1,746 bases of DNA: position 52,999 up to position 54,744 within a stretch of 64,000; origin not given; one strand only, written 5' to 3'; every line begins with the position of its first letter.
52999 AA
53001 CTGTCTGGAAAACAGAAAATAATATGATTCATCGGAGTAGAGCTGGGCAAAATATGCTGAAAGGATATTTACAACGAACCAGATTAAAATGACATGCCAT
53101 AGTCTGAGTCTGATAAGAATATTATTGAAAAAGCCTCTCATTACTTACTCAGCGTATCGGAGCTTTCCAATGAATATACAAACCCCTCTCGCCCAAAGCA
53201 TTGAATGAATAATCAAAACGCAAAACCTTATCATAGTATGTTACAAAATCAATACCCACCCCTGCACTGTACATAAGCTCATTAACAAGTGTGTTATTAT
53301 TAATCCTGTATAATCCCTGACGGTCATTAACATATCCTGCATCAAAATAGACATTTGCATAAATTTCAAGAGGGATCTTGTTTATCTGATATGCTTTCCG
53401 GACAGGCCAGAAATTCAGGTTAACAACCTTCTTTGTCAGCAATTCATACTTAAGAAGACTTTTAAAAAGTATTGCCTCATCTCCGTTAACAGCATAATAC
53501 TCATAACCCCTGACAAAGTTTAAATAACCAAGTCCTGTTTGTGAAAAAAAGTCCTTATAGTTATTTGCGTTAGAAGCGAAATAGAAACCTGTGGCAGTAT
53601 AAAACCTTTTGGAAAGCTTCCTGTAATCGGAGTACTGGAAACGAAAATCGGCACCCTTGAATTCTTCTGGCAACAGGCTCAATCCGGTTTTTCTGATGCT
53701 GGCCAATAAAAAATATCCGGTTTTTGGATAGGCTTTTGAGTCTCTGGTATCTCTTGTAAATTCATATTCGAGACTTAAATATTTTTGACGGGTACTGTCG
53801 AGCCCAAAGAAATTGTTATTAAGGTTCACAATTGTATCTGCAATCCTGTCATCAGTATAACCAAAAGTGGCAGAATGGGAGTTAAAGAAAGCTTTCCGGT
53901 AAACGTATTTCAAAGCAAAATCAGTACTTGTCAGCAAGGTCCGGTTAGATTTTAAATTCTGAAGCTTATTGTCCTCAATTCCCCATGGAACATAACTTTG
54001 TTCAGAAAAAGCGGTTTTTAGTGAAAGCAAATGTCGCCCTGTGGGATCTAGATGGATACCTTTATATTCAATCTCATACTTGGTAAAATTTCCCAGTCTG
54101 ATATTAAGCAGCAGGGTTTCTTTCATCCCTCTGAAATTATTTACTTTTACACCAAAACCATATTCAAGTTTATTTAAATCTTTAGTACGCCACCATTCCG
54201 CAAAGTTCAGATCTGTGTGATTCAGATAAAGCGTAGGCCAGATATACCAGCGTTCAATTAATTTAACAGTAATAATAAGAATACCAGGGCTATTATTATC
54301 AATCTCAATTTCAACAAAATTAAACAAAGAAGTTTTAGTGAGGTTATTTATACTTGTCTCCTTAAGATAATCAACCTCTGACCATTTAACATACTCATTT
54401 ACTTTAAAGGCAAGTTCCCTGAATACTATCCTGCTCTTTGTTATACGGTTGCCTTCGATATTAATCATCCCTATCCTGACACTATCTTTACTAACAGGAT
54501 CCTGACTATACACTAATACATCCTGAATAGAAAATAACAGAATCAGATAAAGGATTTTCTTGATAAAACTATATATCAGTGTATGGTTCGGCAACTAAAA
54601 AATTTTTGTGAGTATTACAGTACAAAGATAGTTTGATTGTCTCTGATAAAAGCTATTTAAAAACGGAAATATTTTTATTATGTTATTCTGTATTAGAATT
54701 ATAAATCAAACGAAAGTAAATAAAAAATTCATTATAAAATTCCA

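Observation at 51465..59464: Envelope glycan cluster: two GT-C (GT39-like) paralogs, GtrA, Wzx-like flippase and two outer-membrane barrels, with no polyprenyl-P glycosyltransferase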

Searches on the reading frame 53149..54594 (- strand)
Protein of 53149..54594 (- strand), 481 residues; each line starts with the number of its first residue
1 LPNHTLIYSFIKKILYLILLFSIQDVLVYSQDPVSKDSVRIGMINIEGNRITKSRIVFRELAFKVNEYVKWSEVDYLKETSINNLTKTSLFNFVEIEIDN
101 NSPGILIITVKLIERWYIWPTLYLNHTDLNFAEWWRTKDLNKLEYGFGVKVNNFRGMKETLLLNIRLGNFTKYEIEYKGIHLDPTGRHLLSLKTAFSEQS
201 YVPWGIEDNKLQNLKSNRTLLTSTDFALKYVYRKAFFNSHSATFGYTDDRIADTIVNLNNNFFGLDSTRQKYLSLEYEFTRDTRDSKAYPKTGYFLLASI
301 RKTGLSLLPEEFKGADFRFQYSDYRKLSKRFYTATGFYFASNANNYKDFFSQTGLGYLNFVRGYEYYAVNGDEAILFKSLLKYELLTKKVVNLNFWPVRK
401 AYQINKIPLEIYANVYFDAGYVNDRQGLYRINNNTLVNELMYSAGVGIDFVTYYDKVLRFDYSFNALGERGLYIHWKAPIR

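Call 3: search_protein_families(library=pfam, proteins=[window:53149-54594:-], max_evalue=0.01)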
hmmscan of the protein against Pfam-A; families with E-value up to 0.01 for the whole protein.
window:53149-54594:- (481 aa): 0 families

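Call 4: search_protein_families(library=ncbifam, proteins=[window:53149-54594:-], max_evalue=0.01)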
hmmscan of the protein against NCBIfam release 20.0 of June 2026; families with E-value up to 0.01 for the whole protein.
window:53149-54594:- (481 aa): 1 family
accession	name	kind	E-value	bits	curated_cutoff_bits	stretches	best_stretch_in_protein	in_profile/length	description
TIGR03303.1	OM_YaeT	equivalog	1.9e-13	49.7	297.15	1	36-463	319-719/741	outer membrane protein assembly factor BamA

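Call 8: find_homologous_proteins(query=window:53149-54594:-, max_evalue=0.001)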
Query window:53149-54594:- (481 aa): 1171 proteins with E <= 0.001 among 8000 candidates; the best 120 are listed.
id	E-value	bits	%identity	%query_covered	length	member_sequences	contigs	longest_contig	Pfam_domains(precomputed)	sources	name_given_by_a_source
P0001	1.0e-286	969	91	97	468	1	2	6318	-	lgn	-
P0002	6.5e-284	960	89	99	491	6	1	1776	-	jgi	jgi:outer membrane protein assembly factor BamA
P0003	3.5e-255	866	86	91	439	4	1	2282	-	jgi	jgi:outer membrane protein assembly factor BamA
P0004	3.5e-200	684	64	98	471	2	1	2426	PF01103.30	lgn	-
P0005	1.2e-198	679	63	98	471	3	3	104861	-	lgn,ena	-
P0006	2.7e-192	658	62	98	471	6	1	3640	-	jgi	jgi:hypothetical protein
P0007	3.8e-192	658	62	98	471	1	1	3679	PF07244.21,PF01103.30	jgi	jgi:outer membrane protein assembly factor BamA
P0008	7.3e-190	650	62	98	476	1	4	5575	PF01103.30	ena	-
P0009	4.3e-188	644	60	98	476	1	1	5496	-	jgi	jgi:hypothetical protein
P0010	1.4e-185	636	60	97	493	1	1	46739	PF01103.30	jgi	jgi:outer membrane protein assembly factor BamA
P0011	7.0e-185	634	60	98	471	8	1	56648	PF01103.30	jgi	jgi:outer membrane protein assembly factor BamA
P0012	8.0e-185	633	60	98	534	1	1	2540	-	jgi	jgi:outer membrane protein assembly factor BamA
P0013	1.2e-183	630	60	98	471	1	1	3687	PF01103.30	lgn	-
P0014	2.3e-183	629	60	98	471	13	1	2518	PF01103.30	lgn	-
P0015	8.7e-182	623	59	98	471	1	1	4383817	-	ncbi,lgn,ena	-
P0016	9.7e-181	620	60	97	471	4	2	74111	PF01103.30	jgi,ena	-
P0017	1.5e-180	619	60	97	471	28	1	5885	PF01103.30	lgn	-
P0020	1.3e-179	616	59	97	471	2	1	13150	PF01103.30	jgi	jgi:hypothetical protein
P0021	3.8e-179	615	58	97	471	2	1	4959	PF01103.30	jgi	-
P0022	1.3e-178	613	60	97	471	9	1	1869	PF01103.30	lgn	-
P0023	3.4e-178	612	58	97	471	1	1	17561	PF01103.30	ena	-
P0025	6.7e-178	611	58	97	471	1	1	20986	PF01103.30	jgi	jgi:outer membrane protein assembly factor BamA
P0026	7.6e-178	610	58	97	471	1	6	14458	PF01103.30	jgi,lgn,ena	-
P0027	9.0e-178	610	59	94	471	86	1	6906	PF01103.30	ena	-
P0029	1.6e-177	609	57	97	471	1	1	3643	PF01103.30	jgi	jgi:outer membrane protein assembly factor BamA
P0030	2.0e-177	609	58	97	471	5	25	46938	PF01103.30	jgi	jgi:outer membrane protein assembly factor BamA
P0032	1.4e-176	606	58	94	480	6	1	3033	PF01103.30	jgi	-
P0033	1.5e-176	606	59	94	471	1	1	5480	PF01103.30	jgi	jgi:outer membrane protein assembly factor BamA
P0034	1.6e-176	606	60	97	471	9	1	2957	PF01103.30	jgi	jgi:outer membrane protein assembly factor BamA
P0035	2.1e-176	606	58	97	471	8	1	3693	PF01103.30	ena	-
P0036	4.5e-176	605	58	97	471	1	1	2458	PF01103.30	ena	-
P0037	5.7e-176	604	58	98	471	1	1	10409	PF01103.30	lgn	-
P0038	3.6e-175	602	58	97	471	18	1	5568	PF01103.30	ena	-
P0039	8.2e-175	600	57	98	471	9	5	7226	PF01103.30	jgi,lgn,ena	-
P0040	1.3e-174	600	58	98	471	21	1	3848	PF01103.30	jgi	jgi:outer membrane protein assembly factor BamA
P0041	1.4e-174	600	58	98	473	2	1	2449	PF01103.30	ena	-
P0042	2.6e-172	592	58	98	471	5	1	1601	PF01103.30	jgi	jgi:hypothetical protein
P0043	3.1e-172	592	56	98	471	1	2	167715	PF01103.30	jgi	jgi:outer membrane protein assembly factor BamA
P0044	6.2e-172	591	57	97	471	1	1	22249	PF07244.21,PF01103.30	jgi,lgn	jgi:outer membrane protein assembly factor BamA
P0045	6.4e-172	591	55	98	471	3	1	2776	PF01103.30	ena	-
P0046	8.8e-172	590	57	97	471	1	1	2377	PF01103.30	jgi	jgi:outer membrane protein assembly factor BamA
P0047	1.5e-171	590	57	98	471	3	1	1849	PF01103.30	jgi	jgi:outer membrane protein assembly factor BamA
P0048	1.9e-171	589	56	98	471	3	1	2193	PF01103.30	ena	-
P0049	4.1e-171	588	58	94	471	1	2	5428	PF01103.30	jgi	jgi:outer membrane protein assembly factor BamA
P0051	1.2e-170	587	55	98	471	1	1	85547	PF01103.30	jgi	jgi:outer membrane protein assembly factor BamA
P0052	1.3e-170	587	56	98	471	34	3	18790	PF01103.30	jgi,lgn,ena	jgi:outer membrane protein assembly factor BamA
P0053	2.9e-170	585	60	91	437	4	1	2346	PF01103.30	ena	-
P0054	4.2e-170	585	56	98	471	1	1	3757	PF01103.30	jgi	jgi:outer membrane protein assembly factor BamA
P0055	6.3e-170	584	55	100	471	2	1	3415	PF01103.30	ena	-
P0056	1.0e-169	584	57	96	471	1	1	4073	PF01103.30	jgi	jgi:outer membrane protein assembly factor BamA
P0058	3.5e-169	582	55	98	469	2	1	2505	PF01103.30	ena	-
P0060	1.2e-168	580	54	97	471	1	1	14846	PF01103.30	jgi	jgi:outer membrane protein assembly factor BamA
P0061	1.5e-168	580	54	98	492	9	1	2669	PF01103.30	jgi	-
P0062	2.3e-168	579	58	98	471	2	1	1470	PF01103.30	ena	-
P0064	1.3e-166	573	56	98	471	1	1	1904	PF01103.30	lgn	-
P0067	3.7e-166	572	55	98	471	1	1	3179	PF01103.30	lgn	-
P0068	9.2e-166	571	55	98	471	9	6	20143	PF01103.30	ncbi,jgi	jgi:outer membrane protein assembly factor BamA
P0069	9.4e-166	571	55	98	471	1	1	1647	PF01103.30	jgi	jgi:hypothetical protein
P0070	1.1e-165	570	55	98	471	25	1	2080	PF07244.21,PF01103.30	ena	-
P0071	2.0e-165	570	55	100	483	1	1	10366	PF01103.30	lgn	-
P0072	1.4e-164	567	55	98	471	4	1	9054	PF01103.30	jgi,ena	-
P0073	1.4e-164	567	55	98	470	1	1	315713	PF01103.30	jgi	-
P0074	1.4e-164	567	56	98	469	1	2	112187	PF01103.30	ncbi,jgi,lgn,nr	ncbi:MAG: BamA/TamA family outer membrane protein [Bacteroidales bacterium]|jgi:outer membrane prote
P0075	1.7e-164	566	56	98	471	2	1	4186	PF07244.21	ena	-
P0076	4.0e-164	565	54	98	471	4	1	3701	PF01103.30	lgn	-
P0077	1.0e-163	564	55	94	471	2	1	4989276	PF01103.30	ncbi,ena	-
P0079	1.8e-163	563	54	98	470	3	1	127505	PF01103.30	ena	-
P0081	6.8e-163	561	55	98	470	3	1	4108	PF01103.30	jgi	jgi:outer membrane protein assembly factor BamA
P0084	7.4e-162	558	55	98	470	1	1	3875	PF01103.30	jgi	jgi:outer membrane protein assembly factor BamA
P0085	1.8e-161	556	56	93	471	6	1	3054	PF01103.30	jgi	-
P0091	1.1e-152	528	65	75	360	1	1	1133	PF01103.30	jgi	-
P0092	2.5e-145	503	63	74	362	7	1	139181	PF07244.21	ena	-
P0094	1.2e-121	425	62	65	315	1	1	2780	PF01103.30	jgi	jgi:outer membrane protein assembly factor BamA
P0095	3.4e-115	404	60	63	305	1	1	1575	PF01103.30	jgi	jgi:outer membrane protein assembly factor BamA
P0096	3.1e-107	378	59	60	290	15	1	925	PF01103.30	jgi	jgi:outer membrane protein assembly factor BamA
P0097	5.1e-95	337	40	89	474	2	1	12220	PF01103.30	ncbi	-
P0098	2.8e-93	332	57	56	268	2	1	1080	PF01103.30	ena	-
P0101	1.5e-81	293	38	96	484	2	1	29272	PF07244.21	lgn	-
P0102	1.7e-80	289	37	97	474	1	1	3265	PF07244.21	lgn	-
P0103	2.5e-80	289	36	91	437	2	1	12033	PF07244.21,PF01103.30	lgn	-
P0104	9.0e-80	287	37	94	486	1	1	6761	PF07244.21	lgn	-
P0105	1.2e-79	287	38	95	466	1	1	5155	PF07244.21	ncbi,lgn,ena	-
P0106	3.4e-79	285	35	93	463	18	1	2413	PF07244.21,PF01103.30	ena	-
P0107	3.8e-79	285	38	92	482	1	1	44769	PF07244.21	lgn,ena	-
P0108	3.9e-79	285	38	92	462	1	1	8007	PF07244.21,PF01103.30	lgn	-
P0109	3.5e-78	282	37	91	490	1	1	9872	PF07244.21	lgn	-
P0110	9.5e-78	280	37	93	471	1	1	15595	PF07244.21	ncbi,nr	ncbi:MAG: hypothetical protein K9J13_09940 [Saprospiraceae bacterium]|nr:hypothetical protein [Sapro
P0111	1.1e-77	280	37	97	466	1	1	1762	PF07244.21,PF01103.30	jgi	jgi:outer membrane protein assembly factor BamA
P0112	2.0e-77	279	37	93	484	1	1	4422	PF07244.21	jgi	jgi:outer membrane protein assembly factor BamA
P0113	6.7e-77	278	35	96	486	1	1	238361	PF01103.30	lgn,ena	-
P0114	6.8e-77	278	34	93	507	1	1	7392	PF07244.21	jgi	jgi:outer membrane protein assembly factor BamA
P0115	1.3e-76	277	37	97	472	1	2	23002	PF07244.21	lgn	-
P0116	1.7e-76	276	36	93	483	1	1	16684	PF07244.21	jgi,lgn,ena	-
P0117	2.0e-76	276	37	93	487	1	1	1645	PF07244.21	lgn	-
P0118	2.6e-76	276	35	95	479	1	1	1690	PF07244.21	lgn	-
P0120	5.4e-76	275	36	96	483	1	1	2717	PF07244.21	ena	-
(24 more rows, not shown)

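Call 11: find_encoding_contigs(protein=P0015, flank=10000, max_places=2)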
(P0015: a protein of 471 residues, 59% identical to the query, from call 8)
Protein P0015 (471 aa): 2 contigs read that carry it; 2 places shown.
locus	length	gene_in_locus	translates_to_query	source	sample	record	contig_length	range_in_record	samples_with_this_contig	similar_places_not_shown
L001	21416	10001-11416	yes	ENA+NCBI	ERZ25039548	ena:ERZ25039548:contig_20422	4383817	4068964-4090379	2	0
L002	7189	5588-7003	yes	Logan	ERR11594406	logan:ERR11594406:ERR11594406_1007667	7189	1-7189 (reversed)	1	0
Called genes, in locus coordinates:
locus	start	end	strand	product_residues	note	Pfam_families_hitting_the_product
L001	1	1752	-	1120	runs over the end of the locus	PF17757:UvrB_inter, PF02559:CarD_TRCF_RID, PF00270:DEAD, PF04851:ResIII, PF00271:Helicase_C, PF03461:TRCF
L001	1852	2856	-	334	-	PF00316:FBPase, PF18913:FBPase_C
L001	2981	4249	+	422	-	PF00696:AA_kinase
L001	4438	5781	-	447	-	PF01979:Amidohydro_1, PF07969:Amidohydro_3 (weak)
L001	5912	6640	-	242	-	PF00535:Glycos_transf_2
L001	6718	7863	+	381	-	PF28590:Lipid_A_deac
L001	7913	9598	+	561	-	PF13231:PMT_2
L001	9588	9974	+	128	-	PF04138:GtrA_DPMS_TM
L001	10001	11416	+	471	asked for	-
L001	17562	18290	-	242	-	PF13505:OMP_b-brl, PF13568:OMP_b-brl_2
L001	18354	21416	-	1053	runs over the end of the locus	-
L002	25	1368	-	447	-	PF01979:Amidohydro_1, PF07969:Amidohydro_3 (weak)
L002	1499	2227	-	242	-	PF00535:Glycos_transf_2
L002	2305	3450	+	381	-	PF28590:Lipid_A_deac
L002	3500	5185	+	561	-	PF13231:PMT_2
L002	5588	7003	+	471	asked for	-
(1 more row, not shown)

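Call 12: find_encoding_contigs(protein=P0077, flank=10000, max_places=2)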
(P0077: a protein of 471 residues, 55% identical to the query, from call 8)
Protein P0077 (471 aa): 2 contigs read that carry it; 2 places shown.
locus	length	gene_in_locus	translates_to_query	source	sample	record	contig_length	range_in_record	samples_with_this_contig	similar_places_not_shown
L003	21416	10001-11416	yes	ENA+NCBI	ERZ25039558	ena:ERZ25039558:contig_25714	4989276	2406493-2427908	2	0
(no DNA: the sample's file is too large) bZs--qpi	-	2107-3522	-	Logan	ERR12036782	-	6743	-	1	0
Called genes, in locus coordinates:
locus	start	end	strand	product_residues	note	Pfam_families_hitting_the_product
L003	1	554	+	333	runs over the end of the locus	PF22113:Mtrc-MtrF_II-IV_dom (faint), PF09699:Paired_CXXCH_1 (faint), PF14537:Cytochrom_c3_2 (faint), PF14522:Cytochrome_C7 (weak)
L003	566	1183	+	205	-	PF01292:Ni_hydr_CYTB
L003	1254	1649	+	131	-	PF13442:Cytochrome_CBB3, PF00034:Cytochrom_C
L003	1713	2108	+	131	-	PF13442:Cytochrome_CBB3, PF00034:Cytochrom_C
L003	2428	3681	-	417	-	PF02335:Cytochrom_C552 (faint), PF14522:Cytochrome_C7 (faint), PF22113:Mtrc-MtrF_II-IV_dom (faint)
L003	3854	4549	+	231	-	PF00027:cNMP_binding, PF13545:HTH_Crp_2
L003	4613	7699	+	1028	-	PF05140:ResB, PF01578:Cytochrom_C_asm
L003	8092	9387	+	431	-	PF13440:Polysacc_synt_3, PF01943:Polysacc_synt (weak)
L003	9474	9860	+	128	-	PF04138:GtrA_DPMS_TM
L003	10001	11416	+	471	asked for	PF01103:Omp85 (faint)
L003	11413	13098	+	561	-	PF13231:PMT_2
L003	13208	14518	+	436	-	PF00583:Acetyltransf_1 (faint)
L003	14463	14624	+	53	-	-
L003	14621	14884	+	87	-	PF01197:Ribosomal_L31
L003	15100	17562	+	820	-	PF02190:LON_substr_bdg, PF13401:AAA_22 (faint), PF00004:AAA, PF07728:AAA_5, PF22667:Lon_lid, PF05362:Lon_C, PF13541:ChlI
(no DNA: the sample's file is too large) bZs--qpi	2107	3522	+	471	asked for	PF01103:Omp85 (faint)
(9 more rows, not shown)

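Call 14: search_protein_families(library=pfam, proteins=[L001:6718-7863:+, window:53149-54594:-, L001:5912-6640:-, L001:4438-5781:-], max_evalue=10)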
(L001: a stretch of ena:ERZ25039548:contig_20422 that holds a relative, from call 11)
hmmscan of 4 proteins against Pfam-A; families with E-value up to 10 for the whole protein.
L001:6718-7863:+ (381 aa): 0 families

window:53149-54594:- (481 aa): 1 family
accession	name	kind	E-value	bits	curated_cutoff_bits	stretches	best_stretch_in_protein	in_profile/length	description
PF07244.20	POTRA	-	0.028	15.6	21.3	1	39-111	1-75/79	Surface antigen variable number repeat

L001:5912-6640:- (242 aa): 4 families
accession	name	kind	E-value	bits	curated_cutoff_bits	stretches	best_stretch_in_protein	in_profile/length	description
PF00535.33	Glycos_transf_2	-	2.8e-29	102.6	23.3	1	5-170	2-166/168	Glycosyl transferase family 2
PF13641.12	Glyco_tranf_2_3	-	0.00036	21.1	27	1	5-233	5-226/230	Glycosyltransferase like family 2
PF10111.15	Glyco_tranf_2_2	-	0.0056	16.6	27.3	1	5-94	2-92/276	Glycosyltransferase like family 2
PF13704.12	Glyco_tranf_2_4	-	0.034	15.1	27.5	1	31-93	21-81/98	Glycosyl transferase family 2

L001:4438-5781:- (447 aa): 2 families
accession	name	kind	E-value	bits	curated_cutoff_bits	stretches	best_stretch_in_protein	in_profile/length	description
PF01979.26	Amidohydro_1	-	2.6e-19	70.1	25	1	54-428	2-345/345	Amidohydrolase family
PF07969.17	Amidohydro_3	-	4.7e-09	36.7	29.7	2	345-429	401-472/472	Amidohydrolase family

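Call 18: find_related_loci(query=A1, collection=genome_contigs, flank=10000)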
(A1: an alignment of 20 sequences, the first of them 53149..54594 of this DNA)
Query A1 (481 aa) in genome_contigs; peptide patterns used: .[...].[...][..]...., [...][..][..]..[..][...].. (x = any residue, [..] = any of these).
599 stretches matched a pattern (row limit reached: there are more); 591 encode a relative of the query (tblastn E <= 1e-3); the best 80 are kept; 80 distinct loci.
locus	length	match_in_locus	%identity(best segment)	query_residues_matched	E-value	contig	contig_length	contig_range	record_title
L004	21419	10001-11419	59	9-481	0e+0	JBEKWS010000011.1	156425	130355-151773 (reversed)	MAG: Bacteroidales bacterium isolate SPRUCE 633 SPRUCE_633_11, whole genome shotgun sequence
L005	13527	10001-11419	56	9-481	7e-175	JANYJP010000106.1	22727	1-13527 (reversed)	MAG: Bacteroidales bacterium isolate GL140_4_metabinner_12 GL140_4_k141_2812139, whole genome shotgun sequence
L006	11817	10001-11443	54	1-481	8e-171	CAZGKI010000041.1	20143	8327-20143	MAG TPA_asm: uncultured Rikenellaceae bacterium isolate binchicken_co81_450 genome assembly, contig: NODE_3623_length_20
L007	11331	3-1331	57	39-481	3e-166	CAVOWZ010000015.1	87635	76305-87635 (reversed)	MAG: uncultured Bacteroidales bacterium isolate MFD00032.bin.2.42 genome assembly, contig: contig_47851, whole genome sh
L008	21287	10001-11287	40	41-474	7e-101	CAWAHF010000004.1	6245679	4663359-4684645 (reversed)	MAG: uncultured Bacteroidales bacterium isolate MFD02416.bin.1.317 genome assembly, contig: contig_49773, whole genome s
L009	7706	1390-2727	38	35-480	3e-84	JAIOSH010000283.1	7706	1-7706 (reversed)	MAG: Bacteroidales bacterium isolate SMBSF39 bin_16_k127_487691, whole genome shotgun sequence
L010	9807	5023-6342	38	41-480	1e-83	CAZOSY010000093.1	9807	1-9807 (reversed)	MAG TPA_asm: uncultured Bacteroidales bacterium isolate binchicken_co181_338 genome assembly, contig: NODE_13929_length_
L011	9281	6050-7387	38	30-480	2e-83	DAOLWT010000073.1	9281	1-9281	MAG TPA_asm: Bacteroidales bacterium isolate AMR_MDS_4546 NODE_6986_length_9281_cov_5.901149, whole genome shotgun seque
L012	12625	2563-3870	35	44-480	3e-83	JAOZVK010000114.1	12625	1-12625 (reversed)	MAG: Bacteroidales bacterium isolate GMC9.metabat2.98 GMC9_1880_length_12625_cov_21.742084, whole genome shotgun sequenc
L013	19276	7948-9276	38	39-480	2e-87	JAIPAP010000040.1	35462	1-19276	MAG: Bacteroidales bacterium isolate Tobar15.5-16.5m-G7 Tobar15-5-16-5m-20mill-C171, whole genome shotgun sequence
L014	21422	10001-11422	36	13-480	1e-80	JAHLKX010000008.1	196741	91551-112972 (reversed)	MAG: Bacteroidetes bacterium isolate MAG39 NODE_274_length_196741_cov_1432.167373, whole genome shotgun sequence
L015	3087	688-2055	34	20-480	9e-82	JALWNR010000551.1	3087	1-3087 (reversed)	MAG: Bacteroidales bacterium isolate M17_metabat2_scaf2bin.272 M17_NODE_49664_length_3087_cov_1.319932, whole genome sho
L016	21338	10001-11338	35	33-480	4e-80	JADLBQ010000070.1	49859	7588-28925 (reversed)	MAG: Bacteroidia bacterium isolate SJ183 c_000001437629, whole genome shotgun sequence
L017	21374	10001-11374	35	12-480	5e-80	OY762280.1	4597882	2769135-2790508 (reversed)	MAG: Bacteroidales bacterium isolate 20329f36-1aa7-4b1c-baf8-c582a14de254 genome assembly, chromosome: 1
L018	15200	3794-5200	35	13-480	3e-80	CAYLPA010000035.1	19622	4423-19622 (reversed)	MAG TPA_asm: uncultured Saprospiraceae bacterium isolate SRP191223_co2_70 genome assembly, contig: NODE_1488_length_1962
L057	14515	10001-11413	34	11-474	2e-74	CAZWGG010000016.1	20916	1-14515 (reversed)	MAG TPA_asm: uncultured Bacteroidales bacterium isolate binchicken_co129_198 genome assembly, contig: NODE_7227_length_2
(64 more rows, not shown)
